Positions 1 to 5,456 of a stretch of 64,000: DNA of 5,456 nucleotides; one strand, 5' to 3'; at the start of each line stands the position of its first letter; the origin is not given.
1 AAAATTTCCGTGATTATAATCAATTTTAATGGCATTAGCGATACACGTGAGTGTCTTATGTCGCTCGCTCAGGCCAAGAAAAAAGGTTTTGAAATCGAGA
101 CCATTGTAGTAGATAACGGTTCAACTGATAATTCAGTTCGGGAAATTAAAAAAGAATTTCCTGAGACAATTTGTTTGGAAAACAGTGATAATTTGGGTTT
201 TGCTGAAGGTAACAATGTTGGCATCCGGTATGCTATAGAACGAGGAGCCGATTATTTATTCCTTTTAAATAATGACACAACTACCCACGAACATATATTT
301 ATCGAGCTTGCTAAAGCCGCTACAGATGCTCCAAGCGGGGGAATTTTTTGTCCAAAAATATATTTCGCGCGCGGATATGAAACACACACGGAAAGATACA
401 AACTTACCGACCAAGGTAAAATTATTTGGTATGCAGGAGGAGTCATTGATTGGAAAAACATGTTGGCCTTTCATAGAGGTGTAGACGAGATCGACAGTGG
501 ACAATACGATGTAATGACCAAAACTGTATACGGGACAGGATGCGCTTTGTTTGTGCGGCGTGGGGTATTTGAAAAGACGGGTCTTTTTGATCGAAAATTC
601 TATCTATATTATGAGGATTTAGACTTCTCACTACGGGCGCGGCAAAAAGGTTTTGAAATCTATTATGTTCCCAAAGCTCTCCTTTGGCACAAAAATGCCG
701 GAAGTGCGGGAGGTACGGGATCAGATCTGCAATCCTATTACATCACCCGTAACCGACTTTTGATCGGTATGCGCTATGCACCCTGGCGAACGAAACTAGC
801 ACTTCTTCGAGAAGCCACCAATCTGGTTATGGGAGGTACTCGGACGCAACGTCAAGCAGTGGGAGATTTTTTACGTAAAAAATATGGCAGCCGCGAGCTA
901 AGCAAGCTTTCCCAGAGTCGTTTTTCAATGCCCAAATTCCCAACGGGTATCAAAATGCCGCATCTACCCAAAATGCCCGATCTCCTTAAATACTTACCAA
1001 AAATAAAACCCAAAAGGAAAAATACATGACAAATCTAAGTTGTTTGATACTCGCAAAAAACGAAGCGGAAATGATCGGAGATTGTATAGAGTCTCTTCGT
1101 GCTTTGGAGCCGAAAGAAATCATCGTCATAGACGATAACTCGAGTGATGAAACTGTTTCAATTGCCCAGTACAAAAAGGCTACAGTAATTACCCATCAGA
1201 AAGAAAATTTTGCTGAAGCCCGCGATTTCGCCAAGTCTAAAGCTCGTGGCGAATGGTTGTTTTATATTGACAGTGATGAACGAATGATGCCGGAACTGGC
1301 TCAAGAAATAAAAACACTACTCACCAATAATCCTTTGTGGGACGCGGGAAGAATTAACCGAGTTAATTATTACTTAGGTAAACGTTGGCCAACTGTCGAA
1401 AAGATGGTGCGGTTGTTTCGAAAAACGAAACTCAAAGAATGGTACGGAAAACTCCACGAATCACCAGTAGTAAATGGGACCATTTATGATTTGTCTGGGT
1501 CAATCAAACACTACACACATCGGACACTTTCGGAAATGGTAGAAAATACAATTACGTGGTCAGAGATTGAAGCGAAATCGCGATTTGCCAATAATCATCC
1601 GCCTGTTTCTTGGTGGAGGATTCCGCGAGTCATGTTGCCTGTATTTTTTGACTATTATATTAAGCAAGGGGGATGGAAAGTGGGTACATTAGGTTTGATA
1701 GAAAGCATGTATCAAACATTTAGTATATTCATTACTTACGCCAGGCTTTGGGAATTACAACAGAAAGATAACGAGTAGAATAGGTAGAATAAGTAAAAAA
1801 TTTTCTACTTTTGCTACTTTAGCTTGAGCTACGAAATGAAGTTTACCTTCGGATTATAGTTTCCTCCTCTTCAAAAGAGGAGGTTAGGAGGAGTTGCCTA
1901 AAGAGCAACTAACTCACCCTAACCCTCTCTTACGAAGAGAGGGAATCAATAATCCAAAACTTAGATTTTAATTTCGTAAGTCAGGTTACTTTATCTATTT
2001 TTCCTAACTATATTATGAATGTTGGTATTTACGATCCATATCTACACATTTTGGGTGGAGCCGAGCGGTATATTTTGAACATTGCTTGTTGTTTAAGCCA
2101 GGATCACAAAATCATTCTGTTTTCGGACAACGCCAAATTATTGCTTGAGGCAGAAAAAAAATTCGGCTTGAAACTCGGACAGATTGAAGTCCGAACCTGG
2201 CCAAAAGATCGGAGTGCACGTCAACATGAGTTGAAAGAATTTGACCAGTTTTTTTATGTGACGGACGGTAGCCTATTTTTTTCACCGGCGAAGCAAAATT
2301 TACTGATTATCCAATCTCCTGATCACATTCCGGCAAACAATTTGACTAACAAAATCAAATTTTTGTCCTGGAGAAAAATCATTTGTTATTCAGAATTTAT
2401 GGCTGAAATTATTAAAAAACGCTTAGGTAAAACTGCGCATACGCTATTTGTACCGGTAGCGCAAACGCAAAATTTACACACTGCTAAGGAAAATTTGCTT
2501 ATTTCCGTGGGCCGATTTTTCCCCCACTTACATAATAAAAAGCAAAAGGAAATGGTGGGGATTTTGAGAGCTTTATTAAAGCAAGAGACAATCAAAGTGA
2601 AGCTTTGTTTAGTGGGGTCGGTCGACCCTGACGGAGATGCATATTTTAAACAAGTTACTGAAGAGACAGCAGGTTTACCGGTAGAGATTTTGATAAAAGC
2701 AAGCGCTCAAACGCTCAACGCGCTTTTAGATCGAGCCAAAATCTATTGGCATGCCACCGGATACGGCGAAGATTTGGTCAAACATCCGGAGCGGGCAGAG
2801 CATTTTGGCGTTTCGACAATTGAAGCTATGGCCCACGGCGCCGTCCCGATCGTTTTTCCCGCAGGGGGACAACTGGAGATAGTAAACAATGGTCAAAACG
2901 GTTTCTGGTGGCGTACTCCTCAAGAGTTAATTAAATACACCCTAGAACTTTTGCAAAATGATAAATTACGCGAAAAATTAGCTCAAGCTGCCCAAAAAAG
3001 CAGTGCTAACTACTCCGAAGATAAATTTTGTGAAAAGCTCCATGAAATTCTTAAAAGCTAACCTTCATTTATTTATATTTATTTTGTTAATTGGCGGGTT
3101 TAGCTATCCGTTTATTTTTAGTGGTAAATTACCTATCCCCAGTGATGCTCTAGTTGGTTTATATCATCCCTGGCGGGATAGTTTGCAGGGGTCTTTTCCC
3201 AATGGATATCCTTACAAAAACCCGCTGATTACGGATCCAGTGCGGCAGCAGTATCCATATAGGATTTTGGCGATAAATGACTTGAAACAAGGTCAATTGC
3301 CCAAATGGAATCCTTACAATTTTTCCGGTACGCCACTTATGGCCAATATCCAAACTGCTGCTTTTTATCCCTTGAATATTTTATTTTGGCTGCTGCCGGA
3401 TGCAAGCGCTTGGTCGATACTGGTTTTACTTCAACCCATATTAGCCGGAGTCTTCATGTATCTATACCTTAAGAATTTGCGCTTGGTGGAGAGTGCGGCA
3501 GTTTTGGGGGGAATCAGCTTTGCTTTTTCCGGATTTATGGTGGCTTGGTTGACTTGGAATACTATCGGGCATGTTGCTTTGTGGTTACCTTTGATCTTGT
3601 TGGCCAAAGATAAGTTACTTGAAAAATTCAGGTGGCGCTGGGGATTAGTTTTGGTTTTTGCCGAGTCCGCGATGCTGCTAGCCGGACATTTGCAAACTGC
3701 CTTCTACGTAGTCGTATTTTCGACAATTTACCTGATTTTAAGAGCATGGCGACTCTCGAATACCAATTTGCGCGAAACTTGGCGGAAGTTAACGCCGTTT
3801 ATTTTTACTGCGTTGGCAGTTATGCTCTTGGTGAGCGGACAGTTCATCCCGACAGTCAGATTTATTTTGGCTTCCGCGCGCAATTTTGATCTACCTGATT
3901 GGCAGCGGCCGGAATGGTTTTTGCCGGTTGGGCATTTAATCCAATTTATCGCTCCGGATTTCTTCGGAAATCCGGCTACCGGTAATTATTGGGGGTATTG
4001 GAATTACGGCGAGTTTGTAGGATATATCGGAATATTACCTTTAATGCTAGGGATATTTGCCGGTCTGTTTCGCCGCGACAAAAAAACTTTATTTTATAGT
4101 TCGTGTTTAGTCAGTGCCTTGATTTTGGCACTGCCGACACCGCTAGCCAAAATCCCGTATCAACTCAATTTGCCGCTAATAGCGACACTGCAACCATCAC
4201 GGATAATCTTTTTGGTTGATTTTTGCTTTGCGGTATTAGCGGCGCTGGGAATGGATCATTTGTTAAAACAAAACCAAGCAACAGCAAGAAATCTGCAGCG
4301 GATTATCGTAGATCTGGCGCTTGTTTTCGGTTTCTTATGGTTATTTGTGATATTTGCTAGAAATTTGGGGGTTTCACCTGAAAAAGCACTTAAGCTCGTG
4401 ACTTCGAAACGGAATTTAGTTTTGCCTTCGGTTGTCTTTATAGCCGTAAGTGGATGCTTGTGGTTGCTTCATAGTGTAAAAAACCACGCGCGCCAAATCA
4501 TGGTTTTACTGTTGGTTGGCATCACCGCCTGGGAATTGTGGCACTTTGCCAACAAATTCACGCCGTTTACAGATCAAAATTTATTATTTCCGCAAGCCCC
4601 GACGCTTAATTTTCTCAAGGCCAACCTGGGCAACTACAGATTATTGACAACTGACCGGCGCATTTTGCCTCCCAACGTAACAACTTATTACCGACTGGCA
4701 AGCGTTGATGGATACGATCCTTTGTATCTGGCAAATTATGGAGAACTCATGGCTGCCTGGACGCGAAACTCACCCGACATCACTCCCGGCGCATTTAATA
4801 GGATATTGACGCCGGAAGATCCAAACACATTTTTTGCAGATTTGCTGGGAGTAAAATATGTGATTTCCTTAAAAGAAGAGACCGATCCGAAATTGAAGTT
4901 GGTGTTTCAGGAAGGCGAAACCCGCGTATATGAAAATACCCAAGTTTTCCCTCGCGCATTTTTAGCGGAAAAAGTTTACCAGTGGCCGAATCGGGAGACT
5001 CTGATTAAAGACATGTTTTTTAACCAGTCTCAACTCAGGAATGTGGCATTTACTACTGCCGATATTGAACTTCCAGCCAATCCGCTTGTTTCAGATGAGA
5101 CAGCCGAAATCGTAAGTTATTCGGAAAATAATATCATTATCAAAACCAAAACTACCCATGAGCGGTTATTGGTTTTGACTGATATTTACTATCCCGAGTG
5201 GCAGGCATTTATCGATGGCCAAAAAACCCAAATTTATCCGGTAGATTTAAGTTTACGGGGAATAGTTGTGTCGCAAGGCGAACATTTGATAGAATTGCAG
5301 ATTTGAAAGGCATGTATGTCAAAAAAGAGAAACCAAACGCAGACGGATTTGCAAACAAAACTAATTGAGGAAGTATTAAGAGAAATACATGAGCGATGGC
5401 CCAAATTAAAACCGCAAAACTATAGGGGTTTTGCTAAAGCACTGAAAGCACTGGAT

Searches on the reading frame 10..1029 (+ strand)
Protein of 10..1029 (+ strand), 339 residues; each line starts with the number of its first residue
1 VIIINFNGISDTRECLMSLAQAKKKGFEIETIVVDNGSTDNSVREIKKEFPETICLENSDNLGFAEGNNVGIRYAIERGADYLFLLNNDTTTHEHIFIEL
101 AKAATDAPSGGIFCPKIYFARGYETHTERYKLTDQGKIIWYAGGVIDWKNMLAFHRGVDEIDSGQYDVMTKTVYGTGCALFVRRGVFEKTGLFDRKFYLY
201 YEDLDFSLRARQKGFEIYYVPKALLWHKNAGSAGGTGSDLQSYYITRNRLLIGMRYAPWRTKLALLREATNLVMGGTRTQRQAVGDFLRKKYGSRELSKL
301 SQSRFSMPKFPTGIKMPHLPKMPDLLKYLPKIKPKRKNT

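Call 90: search_protein_families(library=pfam, alignment_id=A5, max_evalue=0.00001)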
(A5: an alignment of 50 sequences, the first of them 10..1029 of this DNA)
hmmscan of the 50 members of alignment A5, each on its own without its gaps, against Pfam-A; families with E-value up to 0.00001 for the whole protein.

A. member 1, window:10-1029:+ (339 aa): 3 families
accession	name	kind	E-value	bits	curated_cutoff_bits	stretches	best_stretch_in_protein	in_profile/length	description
PF00535.33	Glycos_transf_2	-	3e-13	50.5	23.3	1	2-155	3-132/168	Glycosyl transferase family 2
PF13641.12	Glyco_tranf_2_3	-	1.1e-10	42.4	27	1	10-244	14-221/230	Glycosyltransferase like family 2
PF13632.12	Glyco_trans_2_3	-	5.7e-06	26.7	27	0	167-228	64-124/198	Glycosyl transferase family group 2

B. families by the number of members that match (of 50 scanned): 54 families (the first 25 are shown)
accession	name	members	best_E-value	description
PF00534.26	Glycos_transf_1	7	3.3e-41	Glycosyl transferases group 1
PF00535.33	Glycos_transf_2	7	4.5e-33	Glycosyl transferase family 2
PF13692.12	Glyco_trans_1_4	7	7.9e-31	Glycosyl transferases group 1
PF13231.12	PMT_2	7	3.6e-16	Dolichyl-phosphate-mannose-protein mannosyltransferase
PF13439.12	Glyco_transf_4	5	2.5e-22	Glycosyltransferase Family 4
PF02719.21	Polysacc_synt_2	4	1.2e-95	Polysaccharide biosynthesis protein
PF01370.27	Epimerase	4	8.9e-62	NAD dependent epimerase/dehydratase family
PF16363.11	GDP_Man_Dehyd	4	1.3e-55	GDP-mannose 4,6 dehydratase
PF04321.23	RmlD_sub_bind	4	1.4e-53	RmlD substrate binding domain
PF13579.12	Glyco_trans_4_4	4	3.4e-18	Glycosyl transferase 4-like domain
PF13641.12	Glyco_tranf_2_3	4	7.7e-15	Glycosyltransferase like family 2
PF20706.3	GT4-conflict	4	2.7e-13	Family 4 Glycosyltransferase in conflict systems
PF02366.24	PMT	4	6.2e-10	Dolichyl-phosphate-mannose-protein mannosyltransferase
PF01073.25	3Beta_HSD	3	6.5e-20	3-beta hydroxysteroid dehydrogenase/isomerase family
PF07993.18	NAD_binding_4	3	1.3e-09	Male sterility protein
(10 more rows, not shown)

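Call 91: search_protein_families(library=padloc, alignment_id=A5, max_evalue=0.00001)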
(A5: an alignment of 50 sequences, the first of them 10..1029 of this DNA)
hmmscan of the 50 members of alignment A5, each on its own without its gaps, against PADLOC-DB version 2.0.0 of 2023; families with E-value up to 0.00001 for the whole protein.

A. member 1, window:10-1029:+ (339 aa): 0 families

B. families by the number of members that match (of 50 scanned): 3 families
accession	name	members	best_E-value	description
PDLC01086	C3a186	1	1e-20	"C-3?,4? desaturase"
PDLC04134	mad2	1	6.9e-20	mads_2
PDLC04908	PDC-S10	1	1.1e-06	-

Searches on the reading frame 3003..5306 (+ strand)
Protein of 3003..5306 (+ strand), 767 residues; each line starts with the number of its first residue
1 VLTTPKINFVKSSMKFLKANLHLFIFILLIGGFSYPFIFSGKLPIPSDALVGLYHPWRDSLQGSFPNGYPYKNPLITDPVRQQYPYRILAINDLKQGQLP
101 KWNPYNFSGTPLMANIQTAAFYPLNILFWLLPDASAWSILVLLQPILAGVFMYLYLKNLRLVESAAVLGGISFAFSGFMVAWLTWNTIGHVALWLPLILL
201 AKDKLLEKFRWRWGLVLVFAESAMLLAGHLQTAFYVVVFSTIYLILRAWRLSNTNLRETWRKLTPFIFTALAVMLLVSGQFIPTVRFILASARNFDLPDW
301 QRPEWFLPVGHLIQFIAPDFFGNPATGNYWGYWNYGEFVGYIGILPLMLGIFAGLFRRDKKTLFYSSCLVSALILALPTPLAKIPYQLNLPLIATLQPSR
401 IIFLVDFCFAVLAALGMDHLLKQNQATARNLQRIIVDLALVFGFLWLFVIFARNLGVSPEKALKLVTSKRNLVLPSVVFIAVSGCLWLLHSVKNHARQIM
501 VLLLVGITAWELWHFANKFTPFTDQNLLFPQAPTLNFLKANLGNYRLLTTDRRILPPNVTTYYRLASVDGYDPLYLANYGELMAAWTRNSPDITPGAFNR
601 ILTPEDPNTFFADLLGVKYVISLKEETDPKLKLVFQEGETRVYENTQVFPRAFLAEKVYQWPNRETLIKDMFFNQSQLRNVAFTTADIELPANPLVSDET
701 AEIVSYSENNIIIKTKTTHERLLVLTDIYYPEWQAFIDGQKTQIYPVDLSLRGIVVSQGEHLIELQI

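Call 4: search_protein_families(library=pfam, proteins=[window:3003-5306:+], max_evalue=1)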
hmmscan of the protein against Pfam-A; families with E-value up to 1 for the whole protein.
window:3003-5306:+ (767 aa): 2 families
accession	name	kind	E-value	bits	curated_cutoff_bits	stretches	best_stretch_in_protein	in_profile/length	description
PF09586.16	YfhO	-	3.9e-25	88.8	28.5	3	119-512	74-438/835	Bacterial membrane protein YfhO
PF17637.8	DUF5516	-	0.2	11.7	25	1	499-516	7-24/34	Family of unknown function (DUF5516)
